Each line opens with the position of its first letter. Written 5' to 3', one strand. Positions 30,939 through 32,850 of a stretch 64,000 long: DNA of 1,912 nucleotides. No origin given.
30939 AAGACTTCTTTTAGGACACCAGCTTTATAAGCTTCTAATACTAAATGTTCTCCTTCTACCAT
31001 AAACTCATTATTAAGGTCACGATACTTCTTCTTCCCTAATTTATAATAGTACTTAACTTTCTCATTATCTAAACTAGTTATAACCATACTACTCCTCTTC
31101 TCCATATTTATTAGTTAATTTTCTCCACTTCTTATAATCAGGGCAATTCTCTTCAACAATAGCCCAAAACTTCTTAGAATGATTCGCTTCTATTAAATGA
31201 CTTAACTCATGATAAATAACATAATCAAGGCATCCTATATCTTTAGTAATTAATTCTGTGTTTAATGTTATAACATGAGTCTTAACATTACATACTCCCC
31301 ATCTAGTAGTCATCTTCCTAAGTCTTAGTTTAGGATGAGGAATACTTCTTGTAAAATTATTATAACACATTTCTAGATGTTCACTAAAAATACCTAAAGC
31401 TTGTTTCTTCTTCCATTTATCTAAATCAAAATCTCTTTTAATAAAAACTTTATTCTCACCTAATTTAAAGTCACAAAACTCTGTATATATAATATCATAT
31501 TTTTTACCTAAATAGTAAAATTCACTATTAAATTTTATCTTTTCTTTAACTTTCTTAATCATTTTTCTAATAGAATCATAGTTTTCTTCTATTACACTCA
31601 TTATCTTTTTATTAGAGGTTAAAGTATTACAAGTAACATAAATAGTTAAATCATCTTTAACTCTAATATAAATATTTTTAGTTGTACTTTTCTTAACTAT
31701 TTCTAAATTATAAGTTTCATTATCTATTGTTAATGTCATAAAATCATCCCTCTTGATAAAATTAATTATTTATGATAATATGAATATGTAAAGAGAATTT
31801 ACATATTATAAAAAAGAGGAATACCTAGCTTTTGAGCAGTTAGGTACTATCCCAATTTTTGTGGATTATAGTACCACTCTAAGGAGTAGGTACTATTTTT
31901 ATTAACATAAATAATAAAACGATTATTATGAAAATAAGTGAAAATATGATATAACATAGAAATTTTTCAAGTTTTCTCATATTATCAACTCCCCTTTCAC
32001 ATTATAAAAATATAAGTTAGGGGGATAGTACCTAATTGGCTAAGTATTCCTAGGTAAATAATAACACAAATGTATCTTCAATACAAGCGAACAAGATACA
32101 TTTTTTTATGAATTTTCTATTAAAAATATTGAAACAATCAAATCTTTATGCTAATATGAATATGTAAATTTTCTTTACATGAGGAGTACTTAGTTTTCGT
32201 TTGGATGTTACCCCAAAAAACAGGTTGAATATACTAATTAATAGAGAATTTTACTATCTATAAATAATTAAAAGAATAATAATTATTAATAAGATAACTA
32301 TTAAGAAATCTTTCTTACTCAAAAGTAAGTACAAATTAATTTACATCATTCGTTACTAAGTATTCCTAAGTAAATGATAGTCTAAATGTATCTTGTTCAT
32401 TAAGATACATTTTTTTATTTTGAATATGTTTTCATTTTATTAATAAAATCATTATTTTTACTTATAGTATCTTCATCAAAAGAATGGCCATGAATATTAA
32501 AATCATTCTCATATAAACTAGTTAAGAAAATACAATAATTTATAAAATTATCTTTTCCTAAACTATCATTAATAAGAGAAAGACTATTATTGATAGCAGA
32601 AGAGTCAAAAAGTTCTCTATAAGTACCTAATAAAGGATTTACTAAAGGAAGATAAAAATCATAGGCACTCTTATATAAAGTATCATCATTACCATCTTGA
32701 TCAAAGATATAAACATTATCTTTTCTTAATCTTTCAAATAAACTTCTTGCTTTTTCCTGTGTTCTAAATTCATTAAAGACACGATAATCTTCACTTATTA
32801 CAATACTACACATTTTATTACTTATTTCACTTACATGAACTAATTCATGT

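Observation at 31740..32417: Tandem pair of small-RNA units antisense to a hydrophobic mini-ORF: candidate unannotated type I toxin-antitoxin locus plus a degenerate copy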

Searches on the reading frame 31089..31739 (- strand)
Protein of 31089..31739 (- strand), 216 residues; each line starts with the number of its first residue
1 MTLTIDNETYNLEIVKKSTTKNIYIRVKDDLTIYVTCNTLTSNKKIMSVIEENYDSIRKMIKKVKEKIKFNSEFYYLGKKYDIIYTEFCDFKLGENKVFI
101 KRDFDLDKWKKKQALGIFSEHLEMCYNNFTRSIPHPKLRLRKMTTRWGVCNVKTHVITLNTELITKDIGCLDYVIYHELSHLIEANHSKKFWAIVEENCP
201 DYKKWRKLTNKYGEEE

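Call 13: find_related_loci(query=window:31089-31739:-, collection=genome_contigs, flank=6000)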
Query window:31089-31739:- (216 aa) in genome_contigs; peptide patterns used: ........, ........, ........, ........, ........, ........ (x = any residue, [..] = any of these).
169 stretches matched a pattern; 74 encode a relative of the query (tblastn E <= 1e-3); 71 distinct loci.
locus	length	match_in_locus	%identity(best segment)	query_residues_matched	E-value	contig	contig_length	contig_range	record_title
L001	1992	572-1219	99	1-216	2e-153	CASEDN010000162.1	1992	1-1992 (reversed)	uncultured bacterium isolate SI.O91.metabat-bins.44 genome assembly, contig: SI.O91.metabat-bins.44.fa_k141_432751, whol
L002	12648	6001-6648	99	1-216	6e-143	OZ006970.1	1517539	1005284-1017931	MAG: uncultured Bacilli bacterium isolate pooled_contig_53442_metaflye_circ MAG genome assembly, chromosome: 1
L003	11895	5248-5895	99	1-216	2e-142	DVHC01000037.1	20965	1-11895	MAG TPA_asm: Candidatus Onthousia excrementipullorum isolate CHK184-20233 CHK184__C116476_L20965_ERR3414579, whole genom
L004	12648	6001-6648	99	1-216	2e-142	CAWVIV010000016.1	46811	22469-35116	MAG: uncultured Bacilli bacterium isolate metabat2_pooled_metaflye.372 MAG genome assembly, contig: contig_44563, whole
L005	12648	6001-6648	99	1-216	1e-141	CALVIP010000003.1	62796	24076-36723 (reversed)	MAG: uncultured Bacilli bacterium isolate BRZ_CI__bin123 genome assembly, contig: BRZ_CI__NODE_798_length_62796_cov_19.0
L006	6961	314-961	99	1-216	1e-141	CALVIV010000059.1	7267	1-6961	MAG: uncultured Bacilli bacterium isolate BRZ_IG__bin14 genome assembly, contig: BRZ_IG__NODE_5949_length_7267_cov_38.86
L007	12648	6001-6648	98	1-216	2e-141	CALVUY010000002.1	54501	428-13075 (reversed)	MAG: uncultured Bacilli bacterium isolate BRZ_EQ__bin120 genome assembly, contig: BRZ_EQ__NODE_1255_length_54501_cov_9.8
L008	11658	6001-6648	98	1-216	2e-141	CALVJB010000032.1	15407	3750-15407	MAG: uncultured Bacilli bacterium isolate BRZ_PQ__bin74 genome assembly, contig: BRZ_PQ__NODE_4912_length_15407_cov_41.4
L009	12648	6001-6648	97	1-216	1e-140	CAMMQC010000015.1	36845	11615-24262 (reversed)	MAG: uncultured Tenericutes bacterium isolate ERR4836964_bin.35_MetaWRAP_v1.1_MAG genome assembly, contig: NODE_1055_len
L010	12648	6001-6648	98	1-216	2e-140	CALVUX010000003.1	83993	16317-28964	MAG: uncultured Bacilli bacterium isolate BRZ_EC__bin54 genome assembly, contig: BRZ_EC__NODE_565_length_83993_cov_20.20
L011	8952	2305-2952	96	1-216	9e-140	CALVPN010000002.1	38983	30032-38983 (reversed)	MAG: uncultured Bacilli bacterium isolate BRZ_PH__bin27 genome assembly, contig: BRZ_PH__NODE_1394_length_38983_cov_97.7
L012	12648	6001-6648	97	1-216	3e-140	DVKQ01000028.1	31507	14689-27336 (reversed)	MAG TPA_asm: Candidatus Onthousia faecipullorum isolate CHK195-26880 CHK195__C100552_L31507_ERR3414590, whole genome sho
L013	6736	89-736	96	1-216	4e-139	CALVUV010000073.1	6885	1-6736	MAG: uncultured Bacilli bacterium isolate BRZ_BV__bin67 genome assembly, contig: BRZ_BV__NODE_10727_length_6885_cov_7.52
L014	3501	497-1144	95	1-216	2e-142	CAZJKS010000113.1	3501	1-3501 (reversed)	MAG TPA_asm: uncultured Muribaculaceae bacterium isolate SRP141132_co4_227 genome assembly, contig: NODE_33588_length_35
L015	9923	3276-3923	95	1-216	8e-138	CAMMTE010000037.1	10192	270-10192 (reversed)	MAG: uncultured Tenericutes bacterium isolate ERR4835846_bin.32_MetaWRAP_v1.1_MAG genome assembly, contig: NODE_2300_len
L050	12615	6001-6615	59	3-207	2e-70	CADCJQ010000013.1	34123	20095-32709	MAG: uncultured Erysipelotrichaceae bacterium isolate RUG14705 genome assembly, contig: RUG14705_asm_13, whole genome sh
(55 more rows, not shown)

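Call 22: search_protein_families(library=pfam, proteins=[window:31089-31739:-])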
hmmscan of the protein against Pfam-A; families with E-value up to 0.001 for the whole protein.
window:31089-31739:- (216 aa): 2 families
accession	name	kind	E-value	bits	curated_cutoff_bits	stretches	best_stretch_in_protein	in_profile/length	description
PF01863.23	YgjP-like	-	1.6e-38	133.2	26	1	21-210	1-205/207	YgjP-like, metallopeptidase domain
PF10263.15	SprT-like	-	2.2e-06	27.9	25.6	1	125-184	12-74/108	SprT-like family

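Call 76: search_protein_families(library=pfam, proteins=[L050:1708-1989:+, L050:1991-2293:+], max_evalue=0.001)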
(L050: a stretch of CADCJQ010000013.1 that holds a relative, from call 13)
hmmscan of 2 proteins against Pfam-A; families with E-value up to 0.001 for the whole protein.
L050:1708-1989:+ (93 aa): 1 family
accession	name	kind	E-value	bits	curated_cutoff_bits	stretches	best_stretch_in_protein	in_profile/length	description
PF04221.18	RelB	-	3e-09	37.1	22.4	1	6-85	2-79/82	RelB antitoxin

L050:1991-2293:+ (100 aa): 2 families
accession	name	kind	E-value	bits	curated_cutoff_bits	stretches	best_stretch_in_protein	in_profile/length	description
PF15738.11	YafQ_toxin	-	3.9e-28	98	30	1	10-99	2-87/88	Bacterial toxin of type II toxin-antitoxin system, YafQ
PF05016.21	ParE_toxin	-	1.9e-08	35.2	23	1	11-99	1-89/89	ParE toxin of type II toxin-antitoxin system, parDE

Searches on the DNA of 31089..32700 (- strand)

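Call 4: search_rna_families(source=window, start=31500, end=32700, threshold=evalue, max_evalue=10, show_alignments=3)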
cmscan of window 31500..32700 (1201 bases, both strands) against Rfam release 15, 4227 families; matches with E-value up to 10: 3.
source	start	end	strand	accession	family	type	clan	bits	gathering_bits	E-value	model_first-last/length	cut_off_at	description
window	31814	31938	-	RF04182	GibS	Gene; sRNA;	-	22.7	115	1.6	1-142/142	no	GibS sRNA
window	31623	31662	-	RF00316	snoR43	Gene; snRNA; snoRNA; CD-box;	-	18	50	5.6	1-73/73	no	Small nucleolar RNA R43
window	32632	32695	-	RF00530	snoMe28S-Cm2645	Gene; snRNA; snoRNA; CD-box;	CL00069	16.4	48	4.9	1-75/75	no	Small nucleolar RNA Me28S-Cm2645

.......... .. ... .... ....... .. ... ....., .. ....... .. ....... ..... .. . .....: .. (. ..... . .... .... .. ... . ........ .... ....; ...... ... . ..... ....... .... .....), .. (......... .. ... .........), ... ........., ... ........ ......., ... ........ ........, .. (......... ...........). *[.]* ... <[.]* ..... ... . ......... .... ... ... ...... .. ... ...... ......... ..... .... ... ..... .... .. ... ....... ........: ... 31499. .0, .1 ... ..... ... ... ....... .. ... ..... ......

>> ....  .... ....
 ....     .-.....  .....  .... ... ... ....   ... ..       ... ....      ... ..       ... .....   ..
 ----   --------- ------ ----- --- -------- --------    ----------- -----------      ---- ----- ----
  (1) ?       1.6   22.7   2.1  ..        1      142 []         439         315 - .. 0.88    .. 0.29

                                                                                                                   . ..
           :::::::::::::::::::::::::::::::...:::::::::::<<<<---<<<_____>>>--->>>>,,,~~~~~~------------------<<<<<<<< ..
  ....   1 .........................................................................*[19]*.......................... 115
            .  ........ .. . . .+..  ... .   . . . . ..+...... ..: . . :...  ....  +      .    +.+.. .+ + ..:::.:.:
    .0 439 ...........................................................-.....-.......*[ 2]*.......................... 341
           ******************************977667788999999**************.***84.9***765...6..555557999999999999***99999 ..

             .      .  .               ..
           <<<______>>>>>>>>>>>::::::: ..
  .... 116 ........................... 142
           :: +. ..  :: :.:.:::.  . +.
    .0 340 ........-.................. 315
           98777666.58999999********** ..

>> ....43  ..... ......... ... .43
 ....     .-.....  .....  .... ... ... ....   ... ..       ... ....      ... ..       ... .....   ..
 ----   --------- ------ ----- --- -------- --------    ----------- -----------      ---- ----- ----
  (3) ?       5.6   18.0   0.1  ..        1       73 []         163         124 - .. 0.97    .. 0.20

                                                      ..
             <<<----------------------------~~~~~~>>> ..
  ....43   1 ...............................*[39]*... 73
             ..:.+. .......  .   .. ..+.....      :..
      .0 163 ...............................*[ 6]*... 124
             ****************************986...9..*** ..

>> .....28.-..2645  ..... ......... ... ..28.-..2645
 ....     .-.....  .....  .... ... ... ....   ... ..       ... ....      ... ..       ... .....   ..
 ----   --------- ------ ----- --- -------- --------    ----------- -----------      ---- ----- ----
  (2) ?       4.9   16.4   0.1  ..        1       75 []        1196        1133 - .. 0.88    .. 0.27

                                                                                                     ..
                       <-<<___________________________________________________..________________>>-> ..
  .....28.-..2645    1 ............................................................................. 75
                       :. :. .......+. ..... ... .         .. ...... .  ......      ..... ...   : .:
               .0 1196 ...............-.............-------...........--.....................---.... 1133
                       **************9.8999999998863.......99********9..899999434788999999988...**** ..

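Call 62: search_dna_similar(query=window:31740-32124:-, collection=plasmids, mode=distant, max_evalue=0.001, max_rows=10)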
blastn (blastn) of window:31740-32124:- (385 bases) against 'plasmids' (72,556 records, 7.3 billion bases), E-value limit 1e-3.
No match.

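Call 63: search_dna_similar(query=window:31740-32124:-, collection=phages, mode=distant, max_evalue=0.001, max_rows=10)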
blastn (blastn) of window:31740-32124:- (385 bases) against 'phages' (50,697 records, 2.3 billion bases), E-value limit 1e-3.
Records with a match: 1; places in all: 1; records where one place covers at least 80% of the query: 0.
Best place of each record, by identity: 80-90% 1.
By first word of the organism name: Prevotella 1.
By host as written in the record: Prevotella sp. 1.
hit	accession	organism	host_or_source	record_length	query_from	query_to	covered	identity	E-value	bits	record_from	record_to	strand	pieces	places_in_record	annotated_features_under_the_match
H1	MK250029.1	Prevotella phage Lak-C1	Prevotella sp.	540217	307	363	15%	80.7%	7e-4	50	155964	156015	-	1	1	record has no annotation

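Call 72: search_rna_families(sources=[L072, L075, L078, L088, L090, L099, L101, L008], threshold=gathering)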
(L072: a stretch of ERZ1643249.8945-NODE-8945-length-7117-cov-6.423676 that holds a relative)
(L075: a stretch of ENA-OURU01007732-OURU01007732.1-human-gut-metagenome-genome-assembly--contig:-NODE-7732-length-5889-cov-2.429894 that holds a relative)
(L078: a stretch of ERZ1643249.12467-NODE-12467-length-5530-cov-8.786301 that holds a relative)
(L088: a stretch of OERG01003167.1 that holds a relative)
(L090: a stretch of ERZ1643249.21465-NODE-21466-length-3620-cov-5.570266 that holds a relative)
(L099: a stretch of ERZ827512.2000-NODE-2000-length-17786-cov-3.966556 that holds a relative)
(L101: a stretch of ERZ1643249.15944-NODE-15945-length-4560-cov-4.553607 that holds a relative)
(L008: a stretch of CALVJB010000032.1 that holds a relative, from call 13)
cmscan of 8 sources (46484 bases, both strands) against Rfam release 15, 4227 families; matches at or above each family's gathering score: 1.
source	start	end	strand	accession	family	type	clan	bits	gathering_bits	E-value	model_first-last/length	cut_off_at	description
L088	41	72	-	RF03156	L31-Firmicutes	Cis-reg; leader;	CL00118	36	33.3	0.00061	1-32/32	no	L31-Firmicutes ribosomal protein leader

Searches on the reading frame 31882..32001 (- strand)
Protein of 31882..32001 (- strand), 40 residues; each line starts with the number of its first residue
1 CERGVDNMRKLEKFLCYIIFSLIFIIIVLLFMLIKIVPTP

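Call 14: find_encoding_contigs(protein=window:31882-31980:-, flank=3000)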
Protein seq(33 aa) (33 aa): no gene with exactly this product is on record in the collection.

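Call 20: search_protein_families(library=pfam, proteins=[window:31882-31980:-], max_evalue=10)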
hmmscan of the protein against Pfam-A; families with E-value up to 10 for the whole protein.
seq(33 aa): 3 families
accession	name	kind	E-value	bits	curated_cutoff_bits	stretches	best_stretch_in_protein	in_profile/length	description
PF00482.28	T2SSF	-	0.97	9.9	25.2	1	2-31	96-125/125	Type II secretion system (T2SS), protein F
PF06143.16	Baculo_11_kDa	-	1.4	9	28.4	1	4-30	33-59/84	Baculovirus 11 kDa family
PF21976.1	SMIM43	-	2.2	8.8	27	1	11-29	13-31/63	Small integral membrane protein 43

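Call 21: search_protein_families(library=ncbifam, proteins=[window:31882-31980:-], max_evalue=10)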
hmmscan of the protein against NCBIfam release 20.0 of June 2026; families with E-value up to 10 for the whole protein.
seq(33 aa): 4 families
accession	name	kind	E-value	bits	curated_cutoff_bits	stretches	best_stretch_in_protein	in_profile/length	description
NF041587.1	YmgF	equivalog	0.0074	16.3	100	1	3-27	6-30/72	cell division-associated protein YmgF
NF033218.1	anchor_AmaP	equivalog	0.55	10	55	1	1-28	1-27/166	alkaline shock response membrane anchor protein AmaP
NF045890.1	conj_pls20_p028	equivalog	1.2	7.9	150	1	10-30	243-263/377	pLS20_p028 family conjugation system transmembrane protein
NF053815.1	teico_TcaA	equivalog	9.6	4.9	550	1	3-28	48-73/463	membrane-associated protein TcaA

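Call 35: find_homologous_proteins(query=window:31882-32001:-, max_evalue=10)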
Query seq(40 aa) (40 aa): 1 proteins with E <= 10 among 1 candidates.
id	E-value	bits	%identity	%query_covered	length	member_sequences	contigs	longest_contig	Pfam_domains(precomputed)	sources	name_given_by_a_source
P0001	2.1e-10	57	94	80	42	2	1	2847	-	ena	-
